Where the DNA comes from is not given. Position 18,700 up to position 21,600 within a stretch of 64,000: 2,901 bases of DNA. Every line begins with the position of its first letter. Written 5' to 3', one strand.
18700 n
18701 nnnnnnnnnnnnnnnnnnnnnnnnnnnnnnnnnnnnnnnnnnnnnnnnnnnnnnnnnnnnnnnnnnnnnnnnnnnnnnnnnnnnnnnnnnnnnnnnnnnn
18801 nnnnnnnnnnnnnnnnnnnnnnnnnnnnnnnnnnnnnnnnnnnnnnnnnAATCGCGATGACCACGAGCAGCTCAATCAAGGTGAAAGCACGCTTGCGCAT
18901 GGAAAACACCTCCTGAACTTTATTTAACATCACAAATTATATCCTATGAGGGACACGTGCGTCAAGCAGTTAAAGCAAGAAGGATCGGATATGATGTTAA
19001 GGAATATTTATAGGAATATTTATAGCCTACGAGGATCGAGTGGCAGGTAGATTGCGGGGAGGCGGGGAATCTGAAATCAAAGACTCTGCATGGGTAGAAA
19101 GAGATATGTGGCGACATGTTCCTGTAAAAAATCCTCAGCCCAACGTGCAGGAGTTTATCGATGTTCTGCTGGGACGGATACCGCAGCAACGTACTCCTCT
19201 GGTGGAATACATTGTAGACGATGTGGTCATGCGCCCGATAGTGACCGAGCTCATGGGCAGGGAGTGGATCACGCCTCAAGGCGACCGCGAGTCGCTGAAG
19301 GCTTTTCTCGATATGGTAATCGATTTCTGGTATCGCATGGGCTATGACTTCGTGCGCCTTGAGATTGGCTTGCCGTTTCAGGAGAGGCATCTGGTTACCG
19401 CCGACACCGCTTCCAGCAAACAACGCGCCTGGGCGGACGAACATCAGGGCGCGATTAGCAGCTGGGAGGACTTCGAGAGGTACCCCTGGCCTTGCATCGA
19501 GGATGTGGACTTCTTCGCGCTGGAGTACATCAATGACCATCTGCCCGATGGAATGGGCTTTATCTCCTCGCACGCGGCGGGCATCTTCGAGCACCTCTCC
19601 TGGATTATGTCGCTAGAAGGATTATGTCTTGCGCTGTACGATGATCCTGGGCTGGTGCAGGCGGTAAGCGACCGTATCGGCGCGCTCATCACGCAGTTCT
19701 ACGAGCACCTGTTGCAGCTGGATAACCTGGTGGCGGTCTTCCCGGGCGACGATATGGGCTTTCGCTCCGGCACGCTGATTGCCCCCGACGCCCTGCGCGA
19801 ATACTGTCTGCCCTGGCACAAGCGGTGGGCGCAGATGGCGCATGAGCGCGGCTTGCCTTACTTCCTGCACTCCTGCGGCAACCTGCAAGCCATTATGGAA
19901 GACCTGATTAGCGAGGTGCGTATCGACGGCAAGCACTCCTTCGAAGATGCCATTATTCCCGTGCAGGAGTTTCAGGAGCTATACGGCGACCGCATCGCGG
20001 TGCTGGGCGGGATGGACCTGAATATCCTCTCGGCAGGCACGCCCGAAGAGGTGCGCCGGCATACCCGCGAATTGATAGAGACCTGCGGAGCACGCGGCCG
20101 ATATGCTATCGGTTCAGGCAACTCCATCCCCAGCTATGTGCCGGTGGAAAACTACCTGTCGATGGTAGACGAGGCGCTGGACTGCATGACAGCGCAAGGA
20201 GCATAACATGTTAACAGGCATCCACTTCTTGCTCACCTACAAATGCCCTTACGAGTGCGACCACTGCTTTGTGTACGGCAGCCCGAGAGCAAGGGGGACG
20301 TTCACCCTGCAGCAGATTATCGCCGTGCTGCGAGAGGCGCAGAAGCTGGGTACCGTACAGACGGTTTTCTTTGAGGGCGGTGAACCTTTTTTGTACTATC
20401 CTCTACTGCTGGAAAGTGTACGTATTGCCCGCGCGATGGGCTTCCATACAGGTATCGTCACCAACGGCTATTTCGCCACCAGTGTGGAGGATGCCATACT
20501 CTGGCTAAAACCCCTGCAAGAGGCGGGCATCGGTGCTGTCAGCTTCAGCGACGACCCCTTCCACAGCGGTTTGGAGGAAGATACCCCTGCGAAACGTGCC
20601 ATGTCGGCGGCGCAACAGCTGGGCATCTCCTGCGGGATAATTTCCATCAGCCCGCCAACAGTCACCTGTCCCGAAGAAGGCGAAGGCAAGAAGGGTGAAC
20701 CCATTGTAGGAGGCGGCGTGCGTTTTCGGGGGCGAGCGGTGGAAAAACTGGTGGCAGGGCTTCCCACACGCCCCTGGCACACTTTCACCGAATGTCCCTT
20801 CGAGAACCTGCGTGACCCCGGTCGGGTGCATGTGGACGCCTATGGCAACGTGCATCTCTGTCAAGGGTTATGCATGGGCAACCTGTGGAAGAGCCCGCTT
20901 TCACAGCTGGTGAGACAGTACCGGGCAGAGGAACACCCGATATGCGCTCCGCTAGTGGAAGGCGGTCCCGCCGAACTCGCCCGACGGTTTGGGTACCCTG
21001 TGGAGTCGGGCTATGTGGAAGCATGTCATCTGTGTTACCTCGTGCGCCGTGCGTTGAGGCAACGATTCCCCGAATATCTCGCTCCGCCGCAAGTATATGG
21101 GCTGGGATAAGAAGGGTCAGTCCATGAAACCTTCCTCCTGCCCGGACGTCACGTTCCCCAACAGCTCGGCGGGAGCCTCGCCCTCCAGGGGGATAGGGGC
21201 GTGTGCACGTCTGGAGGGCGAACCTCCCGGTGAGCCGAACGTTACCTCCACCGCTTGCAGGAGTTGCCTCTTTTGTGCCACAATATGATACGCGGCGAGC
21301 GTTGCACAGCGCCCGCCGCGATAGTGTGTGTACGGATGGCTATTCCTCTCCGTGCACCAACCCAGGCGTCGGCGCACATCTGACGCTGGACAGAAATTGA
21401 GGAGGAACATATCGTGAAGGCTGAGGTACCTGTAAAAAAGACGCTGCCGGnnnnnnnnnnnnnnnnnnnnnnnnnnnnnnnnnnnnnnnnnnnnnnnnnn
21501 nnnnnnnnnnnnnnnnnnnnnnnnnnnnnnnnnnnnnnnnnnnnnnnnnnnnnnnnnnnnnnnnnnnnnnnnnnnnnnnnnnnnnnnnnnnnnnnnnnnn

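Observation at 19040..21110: Translationally coupled URO-D/MtaA-family protein and radical SAM enzyme of unknown pathway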

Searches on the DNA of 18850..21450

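Call 67: search_rna_families(source=window, start=18850, end=21450, threshold=evalue, max_evalue=1)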
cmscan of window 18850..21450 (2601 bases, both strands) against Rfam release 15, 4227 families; matches with E-value up to 1: 2.
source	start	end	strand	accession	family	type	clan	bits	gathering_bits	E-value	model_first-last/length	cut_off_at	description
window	21163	21236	+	RF00963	mir-642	Gene; miRNA;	-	31.9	90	0.0053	1-83/83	no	mir-642 microRNA precursor family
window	21163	21236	-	RF00963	mir-642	Gene; miRNA;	-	25.7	90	0.16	1-83/83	no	mir-642 microRNA precursor family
